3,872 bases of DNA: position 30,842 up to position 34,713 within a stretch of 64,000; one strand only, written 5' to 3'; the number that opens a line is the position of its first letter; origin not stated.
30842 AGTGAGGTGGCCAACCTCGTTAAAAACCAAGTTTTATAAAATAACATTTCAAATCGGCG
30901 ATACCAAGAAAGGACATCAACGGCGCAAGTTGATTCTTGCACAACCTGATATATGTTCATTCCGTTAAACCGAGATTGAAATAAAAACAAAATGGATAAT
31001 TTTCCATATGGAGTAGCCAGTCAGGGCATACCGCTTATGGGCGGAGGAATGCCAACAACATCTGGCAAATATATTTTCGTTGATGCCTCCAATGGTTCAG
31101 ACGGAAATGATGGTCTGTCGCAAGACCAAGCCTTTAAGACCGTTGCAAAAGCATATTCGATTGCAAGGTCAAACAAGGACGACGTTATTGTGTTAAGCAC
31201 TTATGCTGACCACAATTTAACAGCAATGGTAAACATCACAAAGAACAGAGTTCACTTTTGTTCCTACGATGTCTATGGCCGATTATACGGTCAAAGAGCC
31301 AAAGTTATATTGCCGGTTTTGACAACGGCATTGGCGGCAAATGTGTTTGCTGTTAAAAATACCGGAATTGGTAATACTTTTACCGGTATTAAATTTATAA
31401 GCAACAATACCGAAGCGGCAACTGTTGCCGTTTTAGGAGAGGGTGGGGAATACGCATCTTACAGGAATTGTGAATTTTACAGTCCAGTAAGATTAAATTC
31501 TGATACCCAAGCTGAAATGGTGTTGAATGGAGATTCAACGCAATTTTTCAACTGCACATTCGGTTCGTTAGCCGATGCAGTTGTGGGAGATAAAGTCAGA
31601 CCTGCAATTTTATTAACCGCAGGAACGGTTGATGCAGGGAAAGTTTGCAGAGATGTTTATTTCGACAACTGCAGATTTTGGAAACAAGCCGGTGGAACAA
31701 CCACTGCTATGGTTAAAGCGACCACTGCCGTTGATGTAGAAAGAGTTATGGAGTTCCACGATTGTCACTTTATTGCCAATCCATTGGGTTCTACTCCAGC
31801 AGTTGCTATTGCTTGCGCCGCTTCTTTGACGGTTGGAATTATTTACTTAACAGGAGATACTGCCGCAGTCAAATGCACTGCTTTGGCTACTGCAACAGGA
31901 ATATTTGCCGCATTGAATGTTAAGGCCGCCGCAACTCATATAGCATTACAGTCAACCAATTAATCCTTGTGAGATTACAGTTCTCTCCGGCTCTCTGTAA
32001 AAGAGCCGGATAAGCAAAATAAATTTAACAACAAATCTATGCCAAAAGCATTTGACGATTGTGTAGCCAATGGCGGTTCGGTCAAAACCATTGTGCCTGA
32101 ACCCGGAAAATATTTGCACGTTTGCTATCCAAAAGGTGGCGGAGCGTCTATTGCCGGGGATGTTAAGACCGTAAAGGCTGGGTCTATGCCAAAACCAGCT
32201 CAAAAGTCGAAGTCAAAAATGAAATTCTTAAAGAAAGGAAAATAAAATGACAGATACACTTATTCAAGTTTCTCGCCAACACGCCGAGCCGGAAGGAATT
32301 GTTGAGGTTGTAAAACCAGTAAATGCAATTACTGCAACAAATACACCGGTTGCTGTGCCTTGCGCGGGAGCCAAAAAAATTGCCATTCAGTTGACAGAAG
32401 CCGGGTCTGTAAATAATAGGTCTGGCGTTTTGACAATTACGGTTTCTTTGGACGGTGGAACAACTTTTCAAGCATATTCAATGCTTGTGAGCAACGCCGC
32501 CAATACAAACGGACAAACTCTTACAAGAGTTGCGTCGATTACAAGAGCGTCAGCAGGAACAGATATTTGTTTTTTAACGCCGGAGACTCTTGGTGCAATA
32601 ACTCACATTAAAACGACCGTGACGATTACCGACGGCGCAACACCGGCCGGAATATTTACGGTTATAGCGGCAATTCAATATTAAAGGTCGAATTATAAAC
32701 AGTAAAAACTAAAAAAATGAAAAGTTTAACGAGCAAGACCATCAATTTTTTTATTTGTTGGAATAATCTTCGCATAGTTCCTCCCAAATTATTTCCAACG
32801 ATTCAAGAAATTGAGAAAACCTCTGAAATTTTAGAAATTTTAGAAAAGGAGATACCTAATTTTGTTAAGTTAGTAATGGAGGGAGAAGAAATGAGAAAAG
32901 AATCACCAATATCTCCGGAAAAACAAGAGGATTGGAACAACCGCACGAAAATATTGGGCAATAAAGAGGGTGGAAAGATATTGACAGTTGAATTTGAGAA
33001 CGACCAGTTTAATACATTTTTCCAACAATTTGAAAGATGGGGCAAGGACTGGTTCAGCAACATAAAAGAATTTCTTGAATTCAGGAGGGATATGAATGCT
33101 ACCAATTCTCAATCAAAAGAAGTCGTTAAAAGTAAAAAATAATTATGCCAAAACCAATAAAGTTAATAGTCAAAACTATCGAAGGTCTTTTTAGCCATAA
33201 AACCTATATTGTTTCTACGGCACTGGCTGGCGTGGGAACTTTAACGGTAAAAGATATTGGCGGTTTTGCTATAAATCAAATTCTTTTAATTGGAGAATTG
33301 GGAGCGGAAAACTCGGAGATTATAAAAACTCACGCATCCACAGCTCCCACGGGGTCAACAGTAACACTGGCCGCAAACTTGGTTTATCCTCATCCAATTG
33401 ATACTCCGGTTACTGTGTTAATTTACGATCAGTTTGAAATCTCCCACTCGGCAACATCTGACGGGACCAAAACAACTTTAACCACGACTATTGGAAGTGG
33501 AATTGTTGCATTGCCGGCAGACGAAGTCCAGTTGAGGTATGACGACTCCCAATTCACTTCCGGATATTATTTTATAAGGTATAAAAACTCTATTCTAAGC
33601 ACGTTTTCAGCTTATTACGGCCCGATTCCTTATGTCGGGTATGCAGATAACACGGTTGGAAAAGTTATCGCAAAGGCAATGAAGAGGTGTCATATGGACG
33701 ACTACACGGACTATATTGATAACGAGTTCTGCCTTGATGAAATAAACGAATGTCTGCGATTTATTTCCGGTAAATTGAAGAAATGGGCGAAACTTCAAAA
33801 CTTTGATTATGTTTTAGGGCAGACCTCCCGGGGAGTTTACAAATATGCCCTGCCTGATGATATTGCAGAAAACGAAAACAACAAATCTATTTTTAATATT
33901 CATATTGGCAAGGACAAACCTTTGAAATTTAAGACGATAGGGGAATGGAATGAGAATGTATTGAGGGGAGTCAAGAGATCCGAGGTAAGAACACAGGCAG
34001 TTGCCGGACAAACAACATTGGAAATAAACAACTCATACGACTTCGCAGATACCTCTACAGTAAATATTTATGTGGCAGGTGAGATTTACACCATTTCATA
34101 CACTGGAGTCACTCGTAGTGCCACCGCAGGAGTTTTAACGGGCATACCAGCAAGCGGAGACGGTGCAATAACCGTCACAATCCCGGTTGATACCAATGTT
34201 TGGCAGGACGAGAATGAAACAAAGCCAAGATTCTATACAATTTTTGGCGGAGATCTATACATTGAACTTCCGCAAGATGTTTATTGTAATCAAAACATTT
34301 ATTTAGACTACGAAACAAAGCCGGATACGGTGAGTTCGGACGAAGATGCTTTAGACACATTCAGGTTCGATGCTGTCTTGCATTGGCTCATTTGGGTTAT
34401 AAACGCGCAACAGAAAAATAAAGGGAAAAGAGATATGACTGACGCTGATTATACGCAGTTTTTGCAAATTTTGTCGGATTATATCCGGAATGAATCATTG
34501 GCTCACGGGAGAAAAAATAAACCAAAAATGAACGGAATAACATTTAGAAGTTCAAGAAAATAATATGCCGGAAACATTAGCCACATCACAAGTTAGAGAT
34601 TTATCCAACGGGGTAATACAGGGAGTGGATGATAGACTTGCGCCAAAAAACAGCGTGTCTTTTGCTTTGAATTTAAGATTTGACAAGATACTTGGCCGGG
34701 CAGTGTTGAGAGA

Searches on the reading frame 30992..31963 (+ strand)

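Call 8: search_protein_families(library=phrogs, proteins=[window:30992-31963:+], max_evalue=0.001)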
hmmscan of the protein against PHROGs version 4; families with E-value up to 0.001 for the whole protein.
window:30992-31963:+ (323 aa): 2 families
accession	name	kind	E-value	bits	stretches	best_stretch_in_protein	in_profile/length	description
phrog_32409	-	tail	4.2e-05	23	1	24-71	509-556/884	tail fiber protein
phrog_16653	-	other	0.00022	21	0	20-58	70-108/482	hydrolase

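Call 65: search_protein_families(library=pfam, proteins=[window:30992-31963:+], max_evalue=0.01)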
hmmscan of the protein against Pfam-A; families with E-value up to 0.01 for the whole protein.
window:30992-31963:+ (323 aa): 0 families

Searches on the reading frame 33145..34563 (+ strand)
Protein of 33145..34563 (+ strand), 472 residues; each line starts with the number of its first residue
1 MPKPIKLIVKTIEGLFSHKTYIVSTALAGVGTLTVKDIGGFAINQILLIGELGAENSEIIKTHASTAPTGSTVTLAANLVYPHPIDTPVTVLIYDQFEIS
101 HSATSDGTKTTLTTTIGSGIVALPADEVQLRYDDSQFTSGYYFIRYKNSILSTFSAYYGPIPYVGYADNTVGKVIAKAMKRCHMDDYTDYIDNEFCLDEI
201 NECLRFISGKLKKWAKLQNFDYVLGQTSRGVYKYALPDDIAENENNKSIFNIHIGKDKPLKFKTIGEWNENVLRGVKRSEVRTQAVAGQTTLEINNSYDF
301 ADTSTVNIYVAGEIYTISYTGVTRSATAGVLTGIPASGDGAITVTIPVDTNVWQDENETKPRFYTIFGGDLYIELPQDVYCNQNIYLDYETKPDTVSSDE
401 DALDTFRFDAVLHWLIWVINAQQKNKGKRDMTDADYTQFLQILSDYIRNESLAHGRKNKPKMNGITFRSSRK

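Call 8: search_protein_families(library=phrogs, proteins=[window:33145-34563:+], max_evalue=0.001)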
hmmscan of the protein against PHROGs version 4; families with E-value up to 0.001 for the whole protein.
window:33145-34563:+ (472 aa): 0 families

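Call 53: search_protein_families(library=pfam, proteins=[window:33145-34563:+], max_evalue=0.001)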
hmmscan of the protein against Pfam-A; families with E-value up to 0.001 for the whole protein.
window:33145-34563:+ (472 aa): 1 family
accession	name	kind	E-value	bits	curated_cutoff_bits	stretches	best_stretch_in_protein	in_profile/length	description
PF24175.2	SU10_adaptor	-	2.8e-10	41.4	27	1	268-446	34-181/194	SU10 adaptor protein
